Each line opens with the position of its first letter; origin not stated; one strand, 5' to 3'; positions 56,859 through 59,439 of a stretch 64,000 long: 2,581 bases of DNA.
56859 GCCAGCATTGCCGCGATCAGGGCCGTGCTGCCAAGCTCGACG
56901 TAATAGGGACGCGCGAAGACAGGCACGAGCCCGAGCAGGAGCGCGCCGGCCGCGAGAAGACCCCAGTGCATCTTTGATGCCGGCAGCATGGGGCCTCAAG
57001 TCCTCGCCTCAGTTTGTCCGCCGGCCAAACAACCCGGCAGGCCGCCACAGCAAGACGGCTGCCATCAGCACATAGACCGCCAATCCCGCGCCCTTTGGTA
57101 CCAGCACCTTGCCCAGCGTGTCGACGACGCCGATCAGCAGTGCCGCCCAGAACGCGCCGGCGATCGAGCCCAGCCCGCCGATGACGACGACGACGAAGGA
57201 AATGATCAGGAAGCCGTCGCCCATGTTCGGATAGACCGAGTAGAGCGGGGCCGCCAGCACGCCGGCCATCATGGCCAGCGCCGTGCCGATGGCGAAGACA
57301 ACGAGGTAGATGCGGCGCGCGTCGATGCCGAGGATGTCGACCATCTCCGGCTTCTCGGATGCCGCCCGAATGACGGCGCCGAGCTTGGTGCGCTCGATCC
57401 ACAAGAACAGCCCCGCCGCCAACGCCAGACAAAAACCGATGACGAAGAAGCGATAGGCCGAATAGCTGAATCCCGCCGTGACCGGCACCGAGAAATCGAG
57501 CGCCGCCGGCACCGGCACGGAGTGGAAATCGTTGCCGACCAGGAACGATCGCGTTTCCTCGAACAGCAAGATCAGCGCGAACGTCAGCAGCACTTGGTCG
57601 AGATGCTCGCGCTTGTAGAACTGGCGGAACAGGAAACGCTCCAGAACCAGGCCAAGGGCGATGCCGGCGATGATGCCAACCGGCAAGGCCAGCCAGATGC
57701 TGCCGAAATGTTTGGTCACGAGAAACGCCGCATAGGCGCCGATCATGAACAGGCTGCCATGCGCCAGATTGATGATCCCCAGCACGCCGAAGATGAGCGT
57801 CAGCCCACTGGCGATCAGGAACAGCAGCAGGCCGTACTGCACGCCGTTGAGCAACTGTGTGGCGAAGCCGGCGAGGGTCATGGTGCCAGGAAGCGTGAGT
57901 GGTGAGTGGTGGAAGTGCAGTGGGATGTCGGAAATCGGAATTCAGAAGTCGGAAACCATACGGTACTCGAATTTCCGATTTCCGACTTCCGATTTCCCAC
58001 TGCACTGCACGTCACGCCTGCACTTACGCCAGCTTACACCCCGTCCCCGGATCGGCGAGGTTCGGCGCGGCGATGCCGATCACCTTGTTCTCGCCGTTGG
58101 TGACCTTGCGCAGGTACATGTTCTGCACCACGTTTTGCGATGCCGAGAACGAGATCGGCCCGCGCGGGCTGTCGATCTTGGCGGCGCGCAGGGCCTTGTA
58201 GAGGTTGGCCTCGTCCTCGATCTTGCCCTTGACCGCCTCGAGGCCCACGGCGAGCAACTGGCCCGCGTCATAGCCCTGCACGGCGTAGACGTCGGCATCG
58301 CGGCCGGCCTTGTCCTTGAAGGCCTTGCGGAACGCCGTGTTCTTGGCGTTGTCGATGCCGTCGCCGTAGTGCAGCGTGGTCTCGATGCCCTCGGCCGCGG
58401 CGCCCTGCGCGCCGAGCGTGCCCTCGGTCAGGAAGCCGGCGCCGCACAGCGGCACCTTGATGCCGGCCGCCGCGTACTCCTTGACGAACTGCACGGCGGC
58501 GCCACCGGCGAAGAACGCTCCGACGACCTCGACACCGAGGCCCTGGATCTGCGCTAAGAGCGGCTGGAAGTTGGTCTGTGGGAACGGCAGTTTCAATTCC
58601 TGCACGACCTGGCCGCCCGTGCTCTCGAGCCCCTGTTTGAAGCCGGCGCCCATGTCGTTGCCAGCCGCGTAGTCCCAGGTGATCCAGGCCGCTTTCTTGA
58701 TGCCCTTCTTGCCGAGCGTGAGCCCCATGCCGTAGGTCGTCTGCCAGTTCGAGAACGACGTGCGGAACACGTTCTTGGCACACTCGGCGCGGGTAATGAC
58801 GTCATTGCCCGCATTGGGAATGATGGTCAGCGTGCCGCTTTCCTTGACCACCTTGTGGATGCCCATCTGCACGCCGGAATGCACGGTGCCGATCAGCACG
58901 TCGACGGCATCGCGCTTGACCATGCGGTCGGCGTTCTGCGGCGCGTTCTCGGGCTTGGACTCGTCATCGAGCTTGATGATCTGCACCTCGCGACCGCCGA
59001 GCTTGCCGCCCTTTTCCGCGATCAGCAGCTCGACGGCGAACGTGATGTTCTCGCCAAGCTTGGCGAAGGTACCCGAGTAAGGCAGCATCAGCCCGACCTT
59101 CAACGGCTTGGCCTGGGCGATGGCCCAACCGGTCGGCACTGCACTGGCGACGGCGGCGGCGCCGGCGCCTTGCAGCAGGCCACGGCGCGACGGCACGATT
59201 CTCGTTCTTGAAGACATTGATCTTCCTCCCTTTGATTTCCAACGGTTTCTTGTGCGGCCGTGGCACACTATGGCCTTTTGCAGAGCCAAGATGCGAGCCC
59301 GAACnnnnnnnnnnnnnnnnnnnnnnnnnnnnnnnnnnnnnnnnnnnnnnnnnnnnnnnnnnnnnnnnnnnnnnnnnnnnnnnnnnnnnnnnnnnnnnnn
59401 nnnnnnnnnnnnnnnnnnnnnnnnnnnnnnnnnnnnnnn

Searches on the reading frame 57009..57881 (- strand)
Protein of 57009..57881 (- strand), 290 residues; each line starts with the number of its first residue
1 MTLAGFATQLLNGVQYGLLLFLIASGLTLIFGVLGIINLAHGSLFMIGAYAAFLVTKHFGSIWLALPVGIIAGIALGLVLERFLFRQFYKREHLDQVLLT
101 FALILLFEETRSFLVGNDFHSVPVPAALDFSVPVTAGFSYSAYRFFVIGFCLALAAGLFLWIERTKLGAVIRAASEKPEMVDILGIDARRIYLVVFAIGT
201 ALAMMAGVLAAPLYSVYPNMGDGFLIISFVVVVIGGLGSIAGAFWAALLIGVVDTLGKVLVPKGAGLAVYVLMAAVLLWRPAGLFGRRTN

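Call 85: search_protein_families(library=pfam, proteins=[window:57009-57881:-], max_evalue=0.00001)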
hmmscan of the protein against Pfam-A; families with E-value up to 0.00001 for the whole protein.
window:57009-57881:- (290 aa): 1 family
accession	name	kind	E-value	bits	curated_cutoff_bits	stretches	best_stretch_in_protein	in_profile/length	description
PF02653.21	BPD_transp_2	-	4.6e-41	141.2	26.8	1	10-277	2-265/269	Branched-chain amino acid transport system / permease component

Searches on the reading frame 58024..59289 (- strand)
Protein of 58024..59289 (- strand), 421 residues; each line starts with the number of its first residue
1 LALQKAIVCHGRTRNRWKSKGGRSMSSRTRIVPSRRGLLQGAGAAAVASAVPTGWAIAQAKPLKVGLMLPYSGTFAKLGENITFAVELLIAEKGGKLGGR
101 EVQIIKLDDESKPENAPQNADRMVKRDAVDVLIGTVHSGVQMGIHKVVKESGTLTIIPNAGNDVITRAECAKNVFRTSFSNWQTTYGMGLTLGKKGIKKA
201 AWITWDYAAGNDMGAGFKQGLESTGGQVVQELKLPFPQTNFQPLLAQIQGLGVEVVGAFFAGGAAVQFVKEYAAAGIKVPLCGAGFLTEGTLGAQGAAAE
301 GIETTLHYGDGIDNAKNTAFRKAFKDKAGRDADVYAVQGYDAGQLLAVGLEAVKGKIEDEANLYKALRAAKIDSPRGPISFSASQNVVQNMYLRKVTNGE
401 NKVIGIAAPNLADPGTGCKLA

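Call 85: search_protein_families(library=pfam, proteins=[window:58024-59289:-], max_evalue=0.00001)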
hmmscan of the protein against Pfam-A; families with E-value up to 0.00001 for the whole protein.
window:58024-59289:- (421 aa): 3 families
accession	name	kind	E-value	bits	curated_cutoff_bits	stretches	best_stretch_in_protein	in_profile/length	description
PF13458.12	Peripla_BP_6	-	3e-69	234.7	31.7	1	62-399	1-342/343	Periplasmic binding protein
PF13433.12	Peripla_BP_5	-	1.6e-24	87.1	27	1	63-391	1-331/363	Periplasmic binding protein domain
PF01094.35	ANF_receptor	-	2.2e-07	30.7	25.4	1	91-390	14-343/353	Receptor family ligand binding region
